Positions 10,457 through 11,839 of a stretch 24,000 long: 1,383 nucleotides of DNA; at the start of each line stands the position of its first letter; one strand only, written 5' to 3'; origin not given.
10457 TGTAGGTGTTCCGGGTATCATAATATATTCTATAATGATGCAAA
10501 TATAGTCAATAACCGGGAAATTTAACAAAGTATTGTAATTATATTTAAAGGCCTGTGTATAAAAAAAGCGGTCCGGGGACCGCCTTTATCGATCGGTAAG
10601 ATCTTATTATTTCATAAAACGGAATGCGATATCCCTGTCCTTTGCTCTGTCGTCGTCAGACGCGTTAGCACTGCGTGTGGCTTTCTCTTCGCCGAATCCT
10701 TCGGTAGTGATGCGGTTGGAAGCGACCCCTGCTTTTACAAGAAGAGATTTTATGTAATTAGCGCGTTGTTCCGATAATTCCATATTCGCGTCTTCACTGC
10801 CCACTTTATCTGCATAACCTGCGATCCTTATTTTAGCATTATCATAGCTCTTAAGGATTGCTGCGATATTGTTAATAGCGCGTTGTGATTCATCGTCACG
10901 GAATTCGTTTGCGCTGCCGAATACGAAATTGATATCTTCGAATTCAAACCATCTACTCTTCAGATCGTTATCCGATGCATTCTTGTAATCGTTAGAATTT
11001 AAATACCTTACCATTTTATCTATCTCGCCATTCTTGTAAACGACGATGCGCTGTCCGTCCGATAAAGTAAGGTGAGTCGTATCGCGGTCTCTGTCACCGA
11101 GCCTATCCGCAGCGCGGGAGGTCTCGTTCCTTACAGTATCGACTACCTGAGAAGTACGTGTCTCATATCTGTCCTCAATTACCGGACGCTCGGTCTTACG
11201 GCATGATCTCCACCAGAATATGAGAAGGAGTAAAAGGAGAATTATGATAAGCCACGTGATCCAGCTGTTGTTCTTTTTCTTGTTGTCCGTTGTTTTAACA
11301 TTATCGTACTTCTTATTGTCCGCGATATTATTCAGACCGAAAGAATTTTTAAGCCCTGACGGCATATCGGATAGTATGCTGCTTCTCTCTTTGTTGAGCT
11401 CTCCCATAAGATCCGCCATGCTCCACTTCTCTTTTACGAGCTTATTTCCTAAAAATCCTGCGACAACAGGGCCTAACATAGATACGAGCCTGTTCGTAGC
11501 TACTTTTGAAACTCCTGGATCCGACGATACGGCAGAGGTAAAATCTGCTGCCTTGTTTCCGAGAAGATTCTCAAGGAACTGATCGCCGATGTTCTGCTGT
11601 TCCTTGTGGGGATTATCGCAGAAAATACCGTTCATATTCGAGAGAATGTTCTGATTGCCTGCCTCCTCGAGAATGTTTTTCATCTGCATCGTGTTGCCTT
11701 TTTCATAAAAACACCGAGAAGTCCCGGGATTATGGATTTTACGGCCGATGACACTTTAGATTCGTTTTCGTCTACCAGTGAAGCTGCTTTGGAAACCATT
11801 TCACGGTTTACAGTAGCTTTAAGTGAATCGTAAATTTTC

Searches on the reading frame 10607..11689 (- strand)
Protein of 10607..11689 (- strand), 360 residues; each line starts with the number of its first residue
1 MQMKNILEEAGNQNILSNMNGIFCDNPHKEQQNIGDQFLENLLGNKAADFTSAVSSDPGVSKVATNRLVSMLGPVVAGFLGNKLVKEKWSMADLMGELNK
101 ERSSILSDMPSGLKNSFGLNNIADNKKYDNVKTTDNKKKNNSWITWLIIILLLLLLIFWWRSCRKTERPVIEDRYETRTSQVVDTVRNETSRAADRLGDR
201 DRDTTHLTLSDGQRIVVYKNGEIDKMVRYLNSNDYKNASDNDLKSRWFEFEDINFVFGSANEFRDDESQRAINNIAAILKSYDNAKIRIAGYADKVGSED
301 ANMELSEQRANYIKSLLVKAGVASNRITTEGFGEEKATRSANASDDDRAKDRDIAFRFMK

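Call 8: search_protein_families(library=pfam, proteins=[window:10607-11689:-])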
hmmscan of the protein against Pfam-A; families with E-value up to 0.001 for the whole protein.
window:10607-11689:- (360 aa): 2 families
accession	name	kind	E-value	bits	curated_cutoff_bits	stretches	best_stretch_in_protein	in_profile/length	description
PF00691.25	OmpA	-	1.9e-19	70.2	27.2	1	265-350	10-96/98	OmpA family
PF06078.17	DUF937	-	6.9e-11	43.2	25.4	1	8-82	60-134/135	Bacterial protein of unknown function (DUF937)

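Call 21: find_homologous_proteins(query=window:10607-11689:-, max_evalue=1e-20)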
Query window:10607-11689:- (360 aa): 147 proteins with E <= 1e-20 among 1778 candidates; the best 120 are listed.
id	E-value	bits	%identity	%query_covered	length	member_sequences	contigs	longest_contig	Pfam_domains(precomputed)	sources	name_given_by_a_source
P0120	7.9e-232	786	100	99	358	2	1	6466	PF00691.26,PF06078.18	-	-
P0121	6.4e-176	602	77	100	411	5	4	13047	PF00691.26,PF06078.18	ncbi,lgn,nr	ncbi:MAG: OmpA family protein [Rikenellaceae bacterium]|nr:OmpA family protein [Rikenellaceae bacter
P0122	3.9e-105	370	50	100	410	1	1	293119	PF00691.26,PF06078.18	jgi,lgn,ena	-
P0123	5.0e-105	369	50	100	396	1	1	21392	PF00691.26,PF06078.18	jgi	-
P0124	6.9e-105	369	49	100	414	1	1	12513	PF00691.26,PF06078.18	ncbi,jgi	-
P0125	3.1e-104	367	50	100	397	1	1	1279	PF00691.26,PF06078.18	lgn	-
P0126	4.4e-104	366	50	100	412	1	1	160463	PF00691.26,PF06078.18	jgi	-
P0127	8.5e-103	362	51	100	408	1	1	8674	PF00691.26,PF06078.18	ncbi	-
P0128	4.7e-102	360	47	100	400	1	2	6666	PF00691.26,PF06078.18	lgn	-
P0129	9.2e-102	359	49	100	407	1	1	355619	PF00691.26,PF06078.18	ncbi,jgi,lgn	-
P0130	9.7e-102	359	49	100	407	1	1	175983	PF00691.26,PF06078.18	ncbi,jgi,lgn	-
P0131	1.6e-101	358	49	100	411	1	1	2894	PF00691.26,PF06078.18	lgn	-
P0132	2.2e-101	357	49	100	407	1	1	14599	PF00691.26,PF06078.18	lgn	-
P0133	6.9e-101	356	48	100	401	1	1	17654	PF00691.26,PF06078.18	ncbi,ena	-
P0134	8.1e-101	356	47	100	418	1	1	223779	PF00691.26,PF06078.18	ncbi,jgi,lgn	-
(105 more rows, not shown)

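Call 22: find_encoding_contigs(protein=P0122, flank=4000, max_places=2)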
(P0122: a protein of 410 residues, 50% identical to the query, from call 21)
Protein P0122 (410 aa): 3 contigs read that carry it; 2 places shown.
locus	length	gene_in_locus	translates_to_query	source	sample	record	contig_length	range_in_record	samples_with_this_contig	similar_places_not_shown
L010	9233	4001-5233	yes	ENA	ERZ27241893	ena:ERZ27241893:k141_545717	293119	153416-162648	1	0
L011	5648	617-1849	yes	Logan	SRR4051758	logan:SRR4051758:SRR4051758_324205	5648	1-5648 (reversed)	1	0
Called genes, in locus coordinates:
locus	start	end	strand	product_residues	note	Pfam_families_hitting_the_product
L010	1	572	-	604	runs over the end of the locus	PF19291:TREH_N, PF00723:Glyco_hydro_15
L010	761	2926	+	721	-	PF00982:Glyco_transf_20, PF02358:Trehalose_PPase, PF08282:Hydrolase_3 (faint)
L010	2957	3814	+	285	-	PF03741:TerC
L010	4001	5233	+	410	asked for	PF06078:DUF937, PF00691:OmpA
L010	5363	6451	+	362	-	PF00924:MS_channel_2nd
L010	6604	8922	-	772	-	PF00933:Glyco_hydro_3, PF01915:Glyco_hydro_3_C, PF14310:Fn3-like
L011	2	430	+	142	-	?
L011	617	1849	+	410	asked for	PF06078:DUF937, PF00691:OmpA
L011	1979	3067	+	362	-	PF00924:MS_channel_2nd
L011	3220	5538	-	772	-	PF00933:Glyco_hydro_3, PF01915:Glyco_hydro_3_C, PF14310:Fn3-like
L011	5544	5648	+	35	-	?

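Call 23: find_encoding_contigs(protein=P0129, flank=4000, max_places=2)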
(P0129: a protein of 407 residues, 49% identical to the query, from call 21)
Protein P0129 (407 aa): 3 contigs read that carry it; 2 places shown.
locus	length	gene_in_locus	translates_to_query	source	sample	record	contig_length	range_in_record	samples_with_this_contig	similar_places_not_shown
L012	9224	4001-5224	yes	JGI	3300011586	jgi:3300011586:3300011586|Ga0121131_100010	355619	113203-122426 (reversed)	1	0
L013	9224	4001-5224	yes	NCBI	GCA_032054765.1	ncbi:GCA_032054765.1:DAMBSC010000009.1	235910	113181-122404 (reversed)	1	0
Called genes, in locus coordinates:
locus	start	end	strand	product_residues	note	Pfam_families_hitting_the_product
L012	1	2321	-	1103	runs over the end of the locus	PF17128:DUF5107, PF07719:TPR_2 (faint), PF12895:ANAPC3 (faint), PF13174:TPR_6 (faint), PF13176:TPR_7 (faint), PF13181:TPR_8 (faint), PF13424:TPR_12 (weak), PF00515:TPR_1 (weak), +6 more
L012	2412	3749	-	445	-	PF00083:Sugar_tr, PF07690:MFS_1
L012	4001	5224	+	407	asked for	PF06078:DUF937, PF00691:OmpA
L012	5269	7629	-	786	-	PF10101:DUF2339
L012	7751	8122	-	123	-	-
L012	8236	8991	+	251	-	PF01925:TauE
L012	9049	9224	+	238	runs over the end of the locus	PF01113:DapB_N, PF05173:DapB_C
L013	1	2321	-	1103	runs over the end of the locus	PF17128:DUF5107, PF07719:TPR_2 (faint), PF12895:ANAPC3 (faint), PF13174:TPR_6 (faint), PF13176:TPR_7 (faint), PF13181:TPR_8 (faint), PF13424:TPR_12 (weak), PF00515:TPR_1 (weak), +6 more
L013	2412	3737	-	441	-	PF00083:Sugar_tr, PF07690:MFS_1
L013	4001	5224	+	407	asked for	PF06078:DUF937, PF00691:OmpA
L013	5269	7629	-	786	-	PF10101:DUF2339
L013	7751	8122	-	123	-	-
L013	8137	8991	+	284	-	PF01925:TauE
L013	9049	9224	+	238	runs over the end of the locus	PF01113:DapB_N, PF05173:DapB_C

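Call 58: find_encoding_contigs(protein=P0120, flank=3000, max_places=5)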
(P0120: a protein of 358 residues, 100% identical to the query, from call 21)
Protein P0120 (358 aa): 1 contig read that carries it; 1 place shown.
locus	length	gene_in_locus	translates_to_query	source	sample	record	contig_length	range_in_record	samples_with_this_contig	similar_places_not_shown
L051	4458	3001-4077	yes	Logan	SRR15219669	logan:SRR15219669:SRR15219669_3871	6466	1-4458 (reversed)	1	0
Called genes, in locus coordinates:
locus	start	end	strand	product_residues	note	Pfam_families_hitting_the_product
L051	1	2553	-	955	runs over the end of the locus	PF25596:CPSase_L_D1, PF02786:CPSase_L_D2, PF07478:Dala_Dala_lig_C, PF02787:CPSase_L_D3, PF25596:CPSase_L_D1, PF02222:ATP-grasp, PF02786:CPSase_L_D2, PF07478:Dala_Dala_lig_C, +5 more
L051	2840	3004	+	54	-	-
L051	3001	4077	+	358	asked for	PF06078:DUF937, PF00691:OmpA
